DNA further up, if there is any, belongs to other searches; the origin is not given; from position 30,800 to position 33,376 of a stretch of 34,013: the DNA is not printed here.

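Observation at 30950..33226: Single-polypeptide fusion of class II HMG-CoA reductase and mevalonate kinase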

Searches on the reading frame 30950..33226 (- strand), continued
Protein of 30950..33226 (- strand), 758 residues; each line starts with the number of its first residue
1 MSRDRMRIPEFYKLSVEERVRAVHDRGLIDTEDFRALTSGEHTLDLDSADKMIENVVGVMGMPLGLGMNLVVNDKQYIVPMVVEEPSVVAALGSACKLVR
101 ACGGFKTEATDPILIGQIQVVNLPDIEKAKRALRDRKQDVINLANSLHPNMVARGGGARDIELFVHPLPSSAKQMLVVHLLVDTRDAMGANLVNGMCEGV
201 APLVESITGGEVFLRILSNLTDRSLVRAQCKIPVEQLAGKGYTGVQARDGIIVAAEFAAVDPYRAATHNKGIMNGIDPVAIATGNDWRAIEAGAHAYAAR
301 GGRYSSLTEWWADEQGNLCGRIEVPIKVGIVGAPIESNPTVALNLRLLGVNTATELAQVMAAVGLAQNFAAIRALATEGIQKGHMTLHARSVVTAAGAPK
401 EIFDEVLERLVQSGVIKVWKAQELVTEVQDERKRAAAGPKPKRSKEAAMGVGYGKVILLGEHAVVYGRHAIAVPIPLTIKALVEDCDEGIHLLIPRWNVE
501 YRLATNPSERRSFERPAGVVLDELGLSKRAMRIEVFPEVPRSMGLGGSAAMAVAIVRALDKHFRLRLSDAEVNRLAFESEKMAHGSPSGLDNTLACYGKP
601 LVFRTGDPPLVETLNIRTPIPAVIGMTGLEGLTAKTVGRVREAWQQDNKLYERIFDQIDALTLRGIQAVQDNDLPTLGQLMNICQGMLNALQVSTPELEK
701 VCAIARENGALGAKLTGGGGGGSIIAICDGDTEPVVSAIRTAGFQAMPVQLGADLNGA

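Call 12: find_related_loci(query=window:30950-33226:-, collection=genome_contigs, flank=10000)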
Query window:30950-33226:- (758 aa) in genome_contigs; peptide patterns used: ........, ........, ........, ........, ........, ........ (x = any residue, [..] = any of these).
599 stretches matched a pattern (row limit reached: there are more); 587 encode a relative of the query (tblastn E <= 1e-3); the best 80 are kept; 80 distinct loci.
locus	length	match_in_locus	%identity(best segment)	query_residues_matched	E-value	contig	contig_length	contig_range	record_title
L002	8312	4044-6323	92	1-758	0e+0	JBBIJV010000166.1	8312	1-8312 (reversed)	MAG: Rhodospirillaceae bacterium isolate FAS170219_bin_170 NODE_4396_length_8312_cov_2.15712, whole genome shotgun seque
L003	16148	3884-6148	90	4-758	0e+0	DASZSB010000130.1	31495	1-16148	MAG TPA_asm: Gammaproteobacteria bacterium isolate SMAG_U6039 k141_610964, whole genome shotgun sequence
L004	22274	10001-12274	89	1-758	0e+0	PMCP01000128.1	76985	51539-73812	MAG: Gammaproteobacteria bacterium isolate fen_1219 73.20120700_E3M.140_contig_120327, whole genome shotgun sequence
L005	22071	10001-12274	88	1-758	0e+0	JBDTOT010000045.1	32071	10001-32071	MAG: Gammaproteobacteria bacterium isolate cluster3_bin.180 NODE_4050_length_32071_cov_11.015149, whole genome shotgun s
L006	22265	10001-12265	86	4-758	0e+0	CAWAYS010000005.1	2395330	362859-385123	MAG: uncultured Gammaproteobacteria bacterium isolate MFD05684.bin.2.281 genome assembly, contig: contig_33078, whole ge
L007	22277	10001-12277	85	1-758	0e+0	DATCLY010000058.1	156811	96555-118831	MAG TPA_asm: Gammaproteobacteria bacterium isolate SMAG_U7134 k141_886343, whole genome shotgun sequence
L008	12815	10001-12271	83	1-758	0e+0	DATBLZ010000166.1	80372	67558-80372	MAG TPA_asm: Gammaproteobacteria bacterium isolate SMAG_U3985 k141_1594887, whole genome shotgun sequence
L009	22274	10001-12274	79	1-758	0e+0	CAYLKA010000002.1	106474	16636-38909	MAG TPA_asm: uncultured Gammaproteobacteria bacterium isolate SRP092796_co5_405 genome assembly, contig: NODE_41_length_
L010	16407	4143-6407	79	1-756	0e+0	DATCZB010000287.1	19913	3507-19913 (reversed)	MAG TPA_asm: Gammaproteobacteria bacterium isolate SMAG_U59 k141_701333, whole genome shotgun sequence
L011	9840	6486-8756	79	1-758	0e+0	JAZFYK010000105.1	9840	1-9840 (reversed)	MAG: Gammaproteobacteria bacterium isolate MT5bin.29 MT5bin.29_105, whole genome shotgun sequence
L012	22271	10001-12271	79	1-757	0e+0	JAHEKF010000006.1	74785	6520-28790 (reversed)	MAG: Rhodospirillaceae bacterium isolate Ww577 NODE_441_length_74785_cov_6.359116, whole genome shotgun sequence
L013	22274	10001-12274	76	1-758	0e+0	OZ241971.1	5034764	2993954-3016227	MAG: Candidatus Rariloculaceae bacterium isolate 10a0c7d6-6ede-4db6-943a-c409cb9c6a76 genome assembly, chromosome: 1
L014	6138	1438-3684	73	4-756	0e+0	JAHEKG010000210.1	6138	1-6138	MAG: Rhodospirillales bacterium isolate Ww578 NODE_52095_length_6138_cov_3.154728, whole genome shotgun sequence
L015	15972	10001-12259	73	3-757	0e+0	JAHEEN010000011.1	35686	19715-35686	MAG: Rhodospirillaceae bacterium isolate Ww273 NODE_1688_length_35686_cov_5.294728, whole genome shotgun sequence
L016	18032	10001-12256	75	1-752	0e+0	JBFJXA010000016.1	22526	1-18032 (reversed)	MAG: Gammaproteobacteria bacterium isolate Mix_sand19.2022.05.G.37 k141_1170732_length_22526_cov_13.8486, whole genome s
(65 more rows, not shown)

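Call 27: search_solved_structures(query=window:30950-33226:-, max_evalue=1e-10, show_alignments=2)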
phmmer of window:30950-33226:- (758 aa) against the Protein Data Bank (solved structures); distinct sequences matched with E-value up to 1e-10: 23.
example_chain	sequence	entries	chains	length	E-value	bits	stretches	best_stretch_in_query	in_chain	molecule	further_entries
1qax_A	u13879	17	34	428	3.1e-120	406.1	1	6-424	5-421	PROTEIN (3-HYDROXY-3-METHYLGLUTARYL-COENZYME A REDUCTASE) | 3-hydroxy-3-methylglutaryl-coenzyme A reductase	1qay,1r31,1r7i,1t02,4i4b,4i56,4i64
9v7y_A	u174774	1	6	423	9.4e-120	404.5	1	8-425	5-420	3-hydroxy-3-methylglutaryl coenzyme A reductase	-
6p7k_A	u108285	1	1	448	3.1e-117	396.1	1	8-425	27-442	3-hydroxy-3-methylglutaryl coenzyme A reductase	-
6dio_A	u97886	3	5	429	3.3e-117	396.1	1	7-425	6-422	3-hydroxy-3-methylglutaryl coenzyme A reductase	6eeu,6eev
3qae_A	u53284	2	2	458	8.3e-100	338.6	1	10-423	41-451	3-hydroxy-3-methylglutaryl-coenzyme a reductase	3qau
5wpj_A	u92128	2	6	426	9.9e-99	335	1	11-423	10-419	3-hydroxy-3-methylglutaryl coenzyme A reductase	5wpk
7m3h_A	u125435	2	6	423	1.9e-86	294.4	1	8-415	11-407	Hydroxymethylglutaryl-CoA reductase, degradative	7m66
7m1z_A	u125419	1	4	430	2e-86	294.3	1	8-415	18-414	acetyl-CoA C-acetyltransferase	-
7n7s_A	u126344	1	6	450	1.4e-60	208.9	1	50-399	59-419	Hydroxymethylglutaryl-CoA reductase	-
9zw9_A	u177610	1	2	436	3.3e-57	197.7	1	47-396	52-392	Probable 3-hydroxy-3-methylglutaryl-coenzyme A reductase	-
9zw6_A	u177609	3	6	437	3.3e-57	197.7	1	47-396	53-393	Probable 3-hydroxy-3-methylglutaryl-coenzyme A reductase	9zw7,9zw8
2hfs_A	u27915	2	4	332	3e-41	145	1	440-730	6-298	Mevalonate kinase, putative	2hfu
2x7i_A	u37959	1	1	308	1.4e-35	126.2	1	449-743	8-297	MEVALONATE KINASE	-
4hac_A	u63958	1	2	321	2e-29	105.9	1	452-743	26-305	Mevalonate kinase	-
6mde_A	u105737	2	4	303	5e-29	104.6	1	453-743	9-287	Mevalonate kinase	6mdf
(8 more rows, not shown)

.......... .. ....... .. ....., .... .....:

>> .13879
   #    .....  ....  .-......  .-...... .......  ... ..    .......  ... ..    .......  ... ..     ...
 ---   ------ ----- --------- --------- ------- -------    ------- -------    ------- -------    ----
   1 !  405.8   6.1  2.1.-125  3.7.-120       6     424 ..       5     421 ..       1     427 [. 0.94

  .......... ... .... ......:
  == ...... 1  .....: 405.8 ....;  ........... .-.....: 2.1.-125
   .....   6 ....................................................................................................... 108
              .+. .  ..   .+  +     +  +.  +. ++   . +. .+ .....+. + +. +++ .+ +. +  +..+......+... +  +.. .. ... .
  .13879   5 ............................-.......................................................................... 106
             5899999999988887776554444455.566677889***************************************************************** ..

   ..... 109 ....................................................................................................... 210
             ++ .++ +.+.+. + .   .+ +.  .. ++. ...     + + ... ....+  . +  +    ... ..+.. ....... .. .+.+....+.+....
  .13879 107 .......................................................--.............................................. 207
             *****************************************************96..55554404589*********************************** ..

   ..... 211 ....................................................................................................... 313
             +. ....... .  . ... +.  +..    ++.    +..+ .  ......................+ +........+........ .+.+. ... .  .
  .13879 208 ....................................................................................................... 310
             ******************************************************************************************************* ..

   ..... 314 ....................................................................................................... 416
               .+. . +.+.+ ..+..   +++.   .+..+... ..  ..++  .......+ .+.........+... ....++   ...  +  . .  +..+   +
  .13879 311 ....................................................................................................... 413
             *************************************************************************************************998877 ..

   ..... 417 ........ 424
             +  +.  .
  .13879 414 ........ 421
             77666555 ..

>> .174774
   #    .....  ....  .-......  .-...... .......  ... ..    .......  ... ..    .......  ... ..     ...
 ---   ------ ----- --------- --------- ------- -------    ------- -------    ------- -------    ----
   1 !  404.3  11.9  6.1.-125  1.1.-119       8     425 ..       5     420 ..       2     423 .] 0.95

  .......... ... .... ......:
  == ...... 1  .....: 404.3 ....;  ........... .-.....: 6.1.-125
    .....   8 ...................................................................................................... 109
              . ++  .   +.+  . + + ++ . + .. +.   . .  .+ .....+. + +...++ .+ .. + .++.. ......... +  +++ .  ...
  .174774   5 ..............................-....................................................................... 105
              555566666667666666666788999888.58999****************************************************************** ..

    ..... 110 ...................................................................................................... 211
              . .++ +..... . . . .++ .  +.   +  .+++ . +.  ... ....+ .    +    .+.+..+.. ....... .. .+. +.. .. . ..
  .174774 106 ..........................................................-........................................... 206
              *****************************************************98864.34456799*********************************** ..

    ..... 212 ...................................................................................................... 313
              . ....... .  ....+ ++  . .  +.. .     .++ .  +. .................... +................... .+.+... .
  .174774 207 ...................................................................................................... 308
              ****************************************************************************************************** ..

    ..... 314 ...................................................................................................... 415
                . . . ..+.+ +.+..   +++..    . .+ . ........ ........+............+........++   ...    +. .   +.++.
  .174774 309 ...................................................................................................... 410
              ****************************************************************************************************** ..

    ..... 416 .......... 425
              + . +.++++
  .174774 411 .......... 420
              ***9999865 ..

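Call 30: search_protein_representatives(protein=window:30950-33226:-)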
Query: 758 residues. Proteins with E-value up to 0.001 (for the whole library): 13155; up to 1e-10: 6853; up to 1e-30: 1943. The best 150 are listed.
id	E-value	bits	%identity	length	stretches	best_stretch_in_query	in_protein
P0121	0.0e+00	1099.8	64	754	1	4-753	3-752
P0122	1.2e-232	791.0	50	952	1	7-748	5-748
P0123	8.6e-215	731.9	48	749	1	6-729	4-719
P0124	7.1e-207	705.8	46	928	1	11-753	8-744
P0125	1.0e-204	698.6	50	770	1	10-747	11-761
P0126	2.3e-201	687.6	45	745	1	8-748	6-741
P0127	1.2e-199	681.9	60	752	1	6-542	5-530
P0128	8.1e-182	622.9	46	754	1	8-746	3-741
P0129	7.3e-179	613.2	46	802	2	11-430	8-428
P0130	5.1e-177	607.1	47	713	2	7-397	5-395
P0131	8.2e-177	606.4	46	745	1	8-731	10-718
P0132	4.2e-173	594.1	51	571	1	176-747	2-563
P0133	1.5e-170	585.7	43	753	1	6-748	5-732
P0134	5.1e-169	580.6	59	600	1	83-564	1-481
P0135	8.1e-169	580.0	42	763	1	3-751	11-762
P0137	1.5e-162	559.2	43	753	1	6-751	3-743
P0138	6.0e-153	527.5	42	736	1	6-746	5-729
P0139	1.0e-146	506.9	41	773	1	4-740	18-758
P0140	3.7e-145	501.7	43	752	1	3-738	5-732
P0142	3.9e-139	481.8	45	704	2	7-392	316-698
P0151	8.8e-115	401.3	42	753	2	7-429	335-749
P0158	1.0e-110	387.9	46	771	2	6-432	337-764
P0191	6.2e-98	345.6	36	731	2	4-391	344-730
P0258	3.0e-86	307.0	36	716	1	6-744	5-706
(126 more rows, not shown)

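Call 31: search_protein_families(library=pfam, proteins=[P0122, P0124, P0129, P0130, P0142, P0151, P0158, P0191, P0258, P0139], max_evalue=0.00001)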
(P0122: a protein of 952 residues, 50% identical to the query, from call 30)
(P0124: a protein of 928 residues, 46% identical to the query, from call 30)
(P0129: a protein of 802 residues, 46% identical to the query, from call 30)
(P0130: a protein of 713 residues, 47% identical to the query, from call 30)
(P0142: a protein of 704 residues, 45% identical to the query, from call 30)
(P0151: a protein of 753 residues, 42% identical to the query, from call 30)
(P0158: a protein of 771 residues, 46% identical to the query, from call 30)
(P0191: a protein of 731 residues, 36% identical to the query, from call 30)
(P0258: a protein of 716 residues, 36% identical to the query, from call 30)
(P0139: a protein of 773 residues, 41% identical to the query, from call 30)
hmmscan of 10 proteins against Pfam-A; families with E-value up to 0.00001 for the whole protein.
P0122 (952 aa): 4 families
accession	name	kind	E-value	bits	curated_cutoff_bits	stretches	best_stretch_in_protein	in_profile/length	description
PF00368.23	HMG-CoA_red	-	1.3e-106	357.2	27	1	15-387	3-368/368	Hydroxymethylglutaryl-coenzyme A reductase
PF00293.34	NUDIX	-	5.6e-19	68.9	21.1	1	799-928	2-134/134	NUDIX domain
PF00288.32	GHMP_kinases_N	-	1.7e-17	63.8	22.3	1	513-597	3-84/87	GHMP kinases N terminal domain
PF08544.19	GHMP_kinases_C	-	4.9e-15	56.1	21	1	666-736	2-76/85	GHMP kinases C terminal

P0124 (928 aa): 4 families
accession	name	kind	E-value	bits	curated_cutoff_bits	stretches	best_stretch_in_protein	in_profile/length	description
PF00368.23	HMG-CoA_red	-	4.8e-102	342.2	27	1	13-385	2-368/368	Hydroxymethylglutaryl-coenzyme A reductase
PF00293.34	NUDIX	-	1.2e-19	71.1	21.1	1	784-913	2-134/134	NUDIX domain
PF08544.19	GHMP_kinases_C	-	1.1e-16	61.4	21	1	656-732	2-81/85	GHMP kinases C terminal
PF00288.32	GHMP_kinases_N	-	1.2e-14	54.8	22.3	1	517-583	15-80/87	GHMP kinases N terminal domain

P0129 (802 aa): 3 families
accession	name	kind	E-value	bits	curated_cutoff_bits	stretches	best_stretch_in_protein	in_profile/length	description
PF00368.23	HMG-CoA_red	-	1.4e-86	291.3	27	1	43-387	27-368/368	Hydroxymethylglutaryl-coenzyme A reductase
PF00288.32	GHMP_kinases_N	-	5e-16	59.1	22.3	1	560-636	10-83/87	GHMP kinases N terminal domain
PF08544.19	GHMP_kinases_C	-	1.2e-15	58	21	1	706-783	2-82/85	GHMP kinases C terminal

P0130 (713 aa): 3 families
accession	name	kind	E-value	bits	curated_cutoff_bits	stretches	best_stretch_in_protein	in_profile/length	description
PF00368.23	HMG-CoA_red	-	9.4e-105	351.1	27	1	25-387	10-368/368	Hydroxymethylglutaryl-coenzyme A reductase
PF08544.19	GHMP_kinases_C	-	3.1e-14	53.6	21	1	627-703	3-81/85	GHMP kinases C terminal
PF00288.32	GHMP_kinases_N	-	8.2e-13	48.8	22.3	1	478-557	6-83/87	GHMP kinases N terminal domain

P0142 (704 aa): 3 families
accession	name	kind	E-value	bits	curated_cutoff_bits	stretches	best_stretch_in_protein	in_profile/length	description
PF00368.23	HMG-CoA_red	-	1.5e-94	317.5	27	1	325-695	2-368/368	Hydroxymethylglutaryl-coenzyme A reductase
PF00288.32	GHMP_kinases_N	-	3.1e-16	59.8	22.3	1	65-144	6-85/87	GHMP kinases N terminal domain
PF08544.19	GHMP_kinases_C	-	1.1e-14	55.1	21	1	227-303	3-83/85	GHMP kinases C terminal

P0151 (753 aa): 2 families
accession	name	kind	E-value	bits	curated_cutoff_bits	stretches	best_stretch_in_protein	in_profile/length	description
PF00368.23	HMG-CoA_red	-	5.9e-102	341.9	27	1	344-709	2-368/368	Hydroxymethylglutaryl-coenzyme A reductase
PF00288.32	GHMP_kinases_N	-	1.6e-08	35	22.3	1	50-135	6-87/87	GHMP kinases N terminal domain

P0158 (771 aa): 3 families
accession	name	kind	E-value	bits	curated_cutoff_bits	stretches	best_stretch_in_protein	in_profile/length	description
PF00368.23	HMG-CoA_red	-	9.5e-104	347.8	27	1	346-721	1-368/368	Hydroxymethylglutaryl-coenzyme A reductase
PF00288.32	GHMP_kinases_N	-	5e-07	30.3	22.3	1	87-149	29-87/87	GHMP kinases N terminal domain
PF08544.19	GHMP_kinases_C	-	3.3e-06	27.9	21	1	239-310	13-81/85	GHMP kinases C terminal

P0191 (731 aa): 3 families
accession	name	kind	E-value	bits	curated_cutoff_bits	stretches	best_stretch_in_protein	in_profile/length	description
PF00368.23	HMG-CoA_red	-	1.7e-97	327.2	27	1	364-727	10-367/368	Hydroxymethylglutaryl-coenzyme A reductase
PF08544.19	GHMP_kinases_C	-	5.3e-08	33.6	21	1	244-304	11-78/85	GHMP kinases C terminal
PF00288.32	GHMP_kinases_N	-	2.7e-06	27.9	22.3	1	94-156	29-87/87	GHMP kinases N terminal domain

P0258 (716 aa): 3 families
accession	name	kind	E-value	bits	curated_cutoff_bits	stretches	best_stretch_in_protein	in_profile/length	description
PF00368.23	HMG-CoA_red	-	1.3e-85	288.1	27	1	31-377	15-367/368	Hydroxymethylglutaryl-coenzyme A reductase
PF00288.32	GHMP_kinases_N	-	1.7e-11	44.6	22.3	1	468-551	2-82/87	GHMP kinases N terminal domain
PF08544.19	GHMP_kinases_C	-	2.7e-10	40.9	21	1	638-703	13-81/85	GHMP kinases C terminal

P0139 (773 aa): 3 families
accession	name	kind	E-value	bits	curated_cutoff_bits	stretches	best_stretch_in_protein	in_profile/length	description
PF00368.23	HMG-CoA_red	-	1.3e-93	314.4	27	1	29-407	1-368/368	Hydroxymethylglutaryl-coenzyme A reductase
PF08544.19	GHMP_kinases_C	-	9e-14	52.1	21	1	685-749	4-71/85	GHMP kinases C terminal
PF00288.32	GHMP_kinases_N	-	1.5e-12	48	22.3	1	527-614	3-85/87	GHMP kinases N terminal domain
